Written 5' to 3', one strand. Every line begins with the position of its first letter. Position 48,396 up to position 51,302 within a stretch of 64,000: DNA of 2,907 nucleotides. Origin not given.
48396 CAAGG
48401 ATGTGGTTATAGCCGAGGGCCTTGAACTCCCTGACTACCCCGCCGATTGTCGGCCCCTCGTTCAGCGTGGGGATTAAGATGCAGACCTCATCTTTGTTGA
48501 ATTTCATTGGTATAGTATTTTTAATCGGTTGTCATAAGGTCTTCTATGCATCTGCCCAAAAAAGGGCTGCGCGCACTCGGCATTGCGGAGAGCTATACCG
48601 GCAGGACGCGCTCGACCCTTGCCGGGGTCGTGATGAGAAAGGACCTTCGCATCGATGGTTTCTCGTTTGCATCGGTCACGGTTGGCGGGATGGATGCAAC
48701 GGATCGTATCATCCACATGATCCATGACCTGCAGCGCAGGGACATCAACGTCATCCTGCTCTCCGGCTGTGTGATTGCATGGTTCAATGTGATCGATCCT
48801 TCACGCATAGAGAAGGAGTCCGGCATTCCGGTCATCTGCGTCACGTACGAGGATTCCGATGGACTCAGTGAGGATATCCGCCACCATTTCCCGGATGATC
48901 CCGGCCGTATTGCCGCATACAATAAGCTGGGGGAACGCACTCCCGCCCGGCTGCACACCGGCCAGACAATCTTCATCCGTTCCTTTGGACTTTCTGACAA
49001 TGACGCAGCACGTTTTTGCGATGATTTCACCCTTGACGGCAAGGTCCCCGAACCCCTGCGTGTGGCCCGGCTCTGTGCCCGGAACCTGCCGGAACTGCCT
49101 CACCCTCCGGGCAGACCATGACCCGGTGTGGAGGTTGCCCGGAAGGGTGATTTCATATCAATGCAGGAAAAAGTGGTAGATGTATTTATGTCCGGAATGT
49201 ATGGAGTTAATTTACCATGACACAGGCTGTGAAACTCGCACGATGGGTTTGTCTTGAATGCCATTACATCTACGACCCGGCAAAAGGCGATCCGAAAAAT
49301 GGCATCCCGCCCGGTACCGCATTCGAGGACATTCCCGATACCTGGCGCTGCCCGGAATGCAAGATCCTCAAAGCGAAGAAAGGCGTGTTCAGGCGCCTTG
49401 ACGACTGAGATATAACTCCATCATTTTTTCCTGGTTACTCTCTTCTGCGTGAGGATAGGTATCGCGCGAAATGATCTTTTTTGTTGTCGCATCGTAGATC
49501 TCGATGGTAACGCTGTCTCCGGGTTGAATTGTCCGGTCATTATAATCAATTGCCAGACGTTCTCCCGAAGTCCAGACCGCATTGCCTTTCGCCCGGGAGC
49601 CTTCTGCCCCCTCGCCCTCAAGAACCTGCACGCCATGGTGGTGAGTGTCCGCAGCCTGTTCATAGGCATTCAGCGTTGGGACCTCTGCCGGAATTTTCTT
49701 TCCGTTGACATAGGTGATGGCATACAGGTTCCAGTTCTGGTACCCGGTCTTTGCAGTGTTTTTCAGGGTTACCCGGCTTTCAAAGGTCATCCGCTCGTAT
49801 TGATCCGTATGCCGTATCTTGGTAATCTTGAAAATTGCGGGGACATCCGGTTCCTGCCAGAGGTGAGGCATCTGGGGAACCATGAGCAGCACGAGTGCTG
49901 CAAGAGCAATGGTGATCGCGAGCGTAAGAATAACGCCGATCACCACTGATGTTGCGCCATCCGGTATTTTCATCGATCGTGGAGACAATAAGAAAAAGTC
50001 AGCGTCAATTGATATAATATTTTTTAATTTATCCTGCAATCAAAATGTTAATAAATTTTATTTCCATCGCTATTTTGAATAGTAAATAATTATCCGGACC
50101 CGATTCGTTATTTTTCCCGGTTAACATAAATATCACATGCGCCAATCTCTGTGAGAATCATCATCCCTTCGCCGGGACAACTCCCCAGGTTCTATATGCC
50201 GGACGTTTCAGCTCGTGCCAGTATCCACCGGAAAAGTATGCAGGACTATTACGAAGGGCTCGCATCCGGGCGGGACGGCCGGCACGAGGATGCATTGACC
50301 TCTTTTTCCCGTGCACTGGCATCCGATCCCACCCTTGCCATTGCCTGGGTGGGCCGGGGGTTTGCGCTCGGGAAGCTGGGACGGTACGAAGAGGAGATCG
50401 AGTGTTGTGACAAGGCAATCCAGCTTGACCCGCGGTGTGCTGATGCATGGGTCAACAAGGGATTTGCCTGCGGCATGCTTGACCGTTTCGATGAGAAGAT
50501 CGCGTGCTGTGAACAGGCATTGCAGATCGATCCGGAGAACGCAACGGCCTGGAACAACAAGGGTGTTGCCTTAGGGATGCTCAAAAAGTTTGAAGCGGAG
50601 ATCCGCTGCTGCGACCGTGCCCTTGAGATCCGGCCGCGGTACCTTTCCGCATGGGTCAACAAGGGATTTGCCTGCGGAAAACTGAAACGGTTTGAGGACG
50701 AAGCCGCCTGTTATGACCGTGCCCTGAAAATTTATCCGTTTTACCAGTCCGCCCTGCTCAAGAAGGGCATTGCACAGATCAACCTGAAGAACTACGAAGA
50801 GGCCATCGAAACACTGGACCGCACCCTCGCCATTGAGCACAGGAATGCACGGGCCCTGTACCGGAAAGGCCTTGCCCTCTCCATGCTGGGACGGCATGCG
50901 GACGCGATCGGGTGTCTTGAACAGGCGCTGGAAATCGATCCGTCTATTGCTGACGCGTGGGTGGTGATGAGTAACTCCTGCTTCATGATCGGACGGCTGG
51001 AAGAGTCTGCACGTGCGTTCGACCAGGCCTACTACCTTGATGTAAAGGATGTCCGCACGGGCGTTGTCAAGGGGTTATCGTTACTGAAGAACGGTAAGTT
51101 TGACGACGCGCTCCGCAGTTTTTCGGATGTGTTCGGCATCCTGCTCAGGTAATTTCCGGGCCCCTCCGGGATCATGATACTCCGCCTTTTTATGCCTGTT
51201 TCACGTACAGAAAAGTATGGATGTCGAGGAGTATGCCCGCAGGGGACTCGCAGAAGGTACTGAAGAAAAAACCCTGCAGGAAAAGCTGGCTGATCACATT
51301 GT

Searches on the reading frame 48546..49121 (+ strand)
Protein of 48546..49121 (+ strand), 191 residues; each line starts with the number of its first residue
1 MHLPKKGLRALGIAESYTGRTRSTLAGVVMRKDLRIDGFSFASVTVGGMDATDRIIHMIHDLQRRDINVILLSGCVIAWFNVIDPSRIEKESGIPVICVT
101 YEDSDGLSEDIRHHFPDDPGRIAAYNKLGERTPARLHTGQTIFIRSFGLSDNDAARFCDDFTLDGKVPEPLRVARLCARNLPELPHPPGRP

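Call 9: search_protein_families(library=pfam, proteins=[window:48546-49121:+])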
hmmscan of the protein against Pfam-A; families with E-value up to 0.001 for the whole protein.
window:48546-49121:+ (191 aa): 1 family
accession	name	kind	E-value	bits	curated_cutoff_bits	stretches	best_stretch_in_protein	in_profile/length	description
PF01949.23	Endo_dU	-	1.3e-63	214.1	32.7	1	7-181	2-181/182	Endonuclease dU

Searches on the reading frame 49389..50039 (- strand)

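Call 9: search_protein_families(library=pfam, proteins=[window:49389-50039:-])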
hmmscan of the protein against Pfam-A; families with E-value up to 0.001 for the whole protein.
window:49389-50039:- (216 aa): 1 family
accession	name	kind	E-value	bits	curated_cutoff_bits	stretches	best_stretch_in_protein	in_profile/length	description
PF07790.16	Pilin_N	-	0.0001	23.5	25.2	1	29-86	2-56/78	Archaeal Type IV pilin, N-terminal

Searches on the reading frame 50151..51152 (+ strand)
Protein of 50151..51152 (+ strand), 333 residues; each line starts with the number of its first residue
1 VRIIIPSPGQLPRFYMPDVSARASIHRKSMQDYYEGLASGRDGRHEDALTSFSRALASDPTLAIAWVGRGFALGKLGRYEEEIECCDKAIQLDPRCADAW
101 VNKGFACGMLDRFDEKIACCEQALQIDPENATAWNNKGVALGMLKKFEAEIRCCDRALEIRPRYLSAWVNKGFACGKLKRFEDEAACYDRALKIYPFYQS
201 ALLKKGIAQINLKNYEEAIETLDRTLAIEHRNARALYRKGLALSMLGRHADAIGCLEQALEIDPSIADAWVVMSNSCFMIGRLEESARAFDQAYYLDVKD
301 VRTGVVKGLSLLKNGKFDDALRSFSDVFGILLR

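Call 9: search_protein_families(library=pfam, proteins=[window:50151-51152:+])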
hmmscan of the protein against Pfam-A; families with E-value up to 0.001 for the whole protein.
window:50151-51152:+ (333 aa): 24 families
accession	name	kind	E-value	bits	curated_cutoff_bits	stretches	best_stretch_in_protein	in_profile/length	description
PF00515.34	TPR_1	-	1.4e-52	173.9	27.8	4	233-265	1-33/34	Tetratricopeptide repeat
PF07719.23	TPR_2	-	1.2e-43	144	27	2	233-265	1-33/34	Tetratricopeptide repeat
PF13431.12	TPR_17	-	9.6e-38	125.7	24.4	1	119-149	1-31/34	Tetratricopeptide repeat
PF13181.12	TPR_8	-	1.1e-37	125.4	25.7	2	65-95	3-33/34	Tetratricopeptide repeat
PF13414.12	TPR_11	-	3.5e-34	116.7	26.8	3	43-77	8-42/42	TPR repeat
PF13432.12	TPR_16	-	5e-30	104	32.7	3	203-265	1-63/65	Tetratricopeptide repeat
PF13371.12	TPR_9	-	3.7e-23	81.8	35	1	206-273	3-69/73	Tetratricopeptide repeat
PF13424.12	TPR_12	-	4.3e-23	81.7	30.1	1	202-264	6-76/77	Tetratricopeptide repeat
PF13428.12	TPR_14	-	1.8e-22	78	23.5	1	234-272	2-40/44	Tetratricopeptide repeat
PF01239.28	PPTA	-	5.7e-20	70.1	29.5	2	79-107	1-29/32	Protein prenyltransferase alpha subunit repeat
PF14559.12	TPR_19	-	9.6e-19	67.9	25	1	188-235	14-61/68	Tetratricopeptide repeat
PF13174.12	TPR_6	-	3.4e-14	52.8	26.3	0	201-225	2-26/33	Tetratricopeptide repeat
PF12895.13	ANAPC3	-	2.8e-11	44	27.2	1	213-291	3-80/82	Anaphase-promoting complex, cyclosome, subunit 3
PF23914.1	TPR_CcmH_CycH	-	1.4e-08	35.1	42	0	256-302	39-85/158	Cytochrome c-type biogenesis protein H TPR domain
PF14853.12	Fis1_TPR_C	-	6.5e-08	33.1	25.3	0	207-235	9-37/53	Fis1 C-terminal tetratricopeptide repeat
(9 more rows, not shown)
